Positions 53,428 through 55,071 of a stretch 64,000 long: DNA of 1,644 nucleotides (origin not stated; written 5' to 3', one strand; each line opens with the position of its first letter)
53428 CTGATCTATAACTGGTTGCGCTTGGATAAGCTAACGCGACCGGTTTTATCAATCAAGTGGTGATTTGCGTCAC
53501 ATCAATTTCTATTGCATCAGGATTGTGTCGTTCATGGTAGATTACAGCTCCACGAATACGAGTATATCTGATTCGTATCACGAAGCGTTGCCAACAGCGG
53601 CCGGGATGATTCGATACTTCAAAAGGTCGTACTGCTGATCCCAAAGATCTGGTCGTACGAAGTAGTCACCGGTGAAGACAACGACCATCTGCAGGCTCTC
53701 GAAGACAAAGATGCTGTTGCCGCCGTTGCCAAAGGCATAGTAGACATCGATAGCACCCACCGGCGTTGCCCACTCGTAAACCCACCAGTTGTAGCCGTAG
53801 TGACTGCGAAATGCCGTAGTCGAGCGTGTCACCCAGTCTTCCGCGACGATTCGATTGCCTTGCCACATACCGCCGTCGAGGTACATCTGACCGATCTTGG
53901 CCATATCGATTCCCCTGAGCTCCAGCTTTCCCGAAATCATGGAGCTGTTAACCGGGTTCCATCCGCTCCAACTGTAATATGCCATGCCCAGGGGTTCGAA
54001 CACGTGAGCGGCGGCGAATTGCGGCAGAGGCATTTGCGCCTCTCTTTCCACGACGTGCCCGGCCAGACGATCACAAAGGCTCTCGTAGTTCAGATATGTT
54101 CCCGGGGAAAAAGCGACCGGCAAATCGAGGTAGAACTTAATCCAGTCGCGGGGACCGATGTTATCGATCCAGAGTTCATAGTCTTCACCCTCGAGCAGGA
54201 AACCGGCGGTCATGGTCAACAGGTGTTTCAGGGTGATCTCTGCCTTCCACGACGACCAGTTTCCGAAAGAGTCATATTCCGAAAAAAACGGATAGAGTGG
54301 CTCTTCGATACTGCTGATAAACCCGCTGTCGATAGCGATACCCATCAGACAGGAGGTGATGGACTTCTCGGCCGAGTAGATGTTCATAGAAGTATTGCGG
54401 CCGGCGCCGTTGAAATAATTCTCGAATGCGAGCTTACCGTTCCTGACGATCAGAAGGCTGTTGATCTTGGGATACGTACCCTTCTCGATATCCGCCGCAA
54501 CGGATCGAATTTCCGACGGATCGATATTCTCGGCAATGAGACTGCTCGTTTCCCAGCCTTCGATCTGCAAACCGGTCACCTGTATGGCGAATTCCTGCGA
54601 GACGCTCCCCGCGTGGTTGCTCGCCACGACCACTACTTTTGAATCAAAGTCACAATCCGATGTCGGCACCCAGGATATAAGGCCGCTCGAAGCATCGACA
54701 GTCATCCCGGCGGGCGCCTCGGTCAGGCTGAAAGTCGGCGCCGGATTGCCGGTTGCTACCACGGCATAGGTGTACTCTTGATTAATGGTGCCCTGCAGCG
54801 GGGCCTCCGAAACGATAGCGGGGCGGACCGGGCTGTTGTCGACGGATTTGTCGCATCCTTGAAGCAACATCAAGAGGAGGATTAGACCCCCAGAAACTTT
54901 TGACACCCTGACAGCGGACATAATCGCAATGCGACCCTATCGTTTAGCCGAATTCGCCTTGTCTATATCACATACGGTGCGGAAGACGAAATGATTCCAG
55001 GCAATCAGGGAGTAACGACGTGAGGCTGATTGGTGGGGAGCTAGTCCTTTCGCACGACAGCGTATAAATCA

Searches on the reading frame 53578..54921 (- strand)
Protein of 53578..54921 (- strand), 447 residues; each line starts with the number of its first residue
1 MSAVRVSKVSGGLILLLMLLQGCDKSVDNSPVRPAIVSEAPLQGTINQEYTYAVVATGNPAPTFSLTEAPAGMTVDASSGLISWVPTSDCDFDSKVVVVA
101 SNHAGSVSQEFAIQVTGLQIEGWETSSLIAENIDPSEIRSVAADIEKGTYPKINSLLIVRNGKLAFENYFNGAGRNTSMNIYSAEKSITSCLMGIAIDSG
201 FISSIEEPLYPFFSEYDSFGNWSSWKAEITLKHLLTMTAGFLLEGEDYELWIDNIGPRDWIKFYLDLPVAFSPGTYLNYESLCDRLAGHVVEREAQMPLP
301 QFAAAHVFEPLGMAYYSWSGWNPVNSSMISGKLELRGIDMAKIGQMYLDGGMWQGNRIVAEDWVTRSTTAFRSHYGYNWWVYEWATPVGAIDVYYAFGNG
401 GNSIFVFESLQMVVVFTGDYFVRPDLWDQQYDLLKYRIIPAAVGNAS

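Call 47: search_protein_families(library=pfam, proteins=[window:53578-54921:-], max_evalue=0.00001)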
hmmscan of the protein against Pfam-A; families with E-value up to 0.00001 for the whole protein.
window:53578-54921:- (447 aa): 2 families
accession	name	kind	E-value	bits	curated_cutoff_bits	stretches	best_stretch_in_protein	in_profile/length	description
PF00144.29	Beta-lactamase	-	1.3e-20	74.3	27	1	155-314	18-179/329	Beta-lactamase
PF05345.18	He_PIG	-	3.5e-08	34.2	24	1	34-116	2-96/96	Putative Ig domain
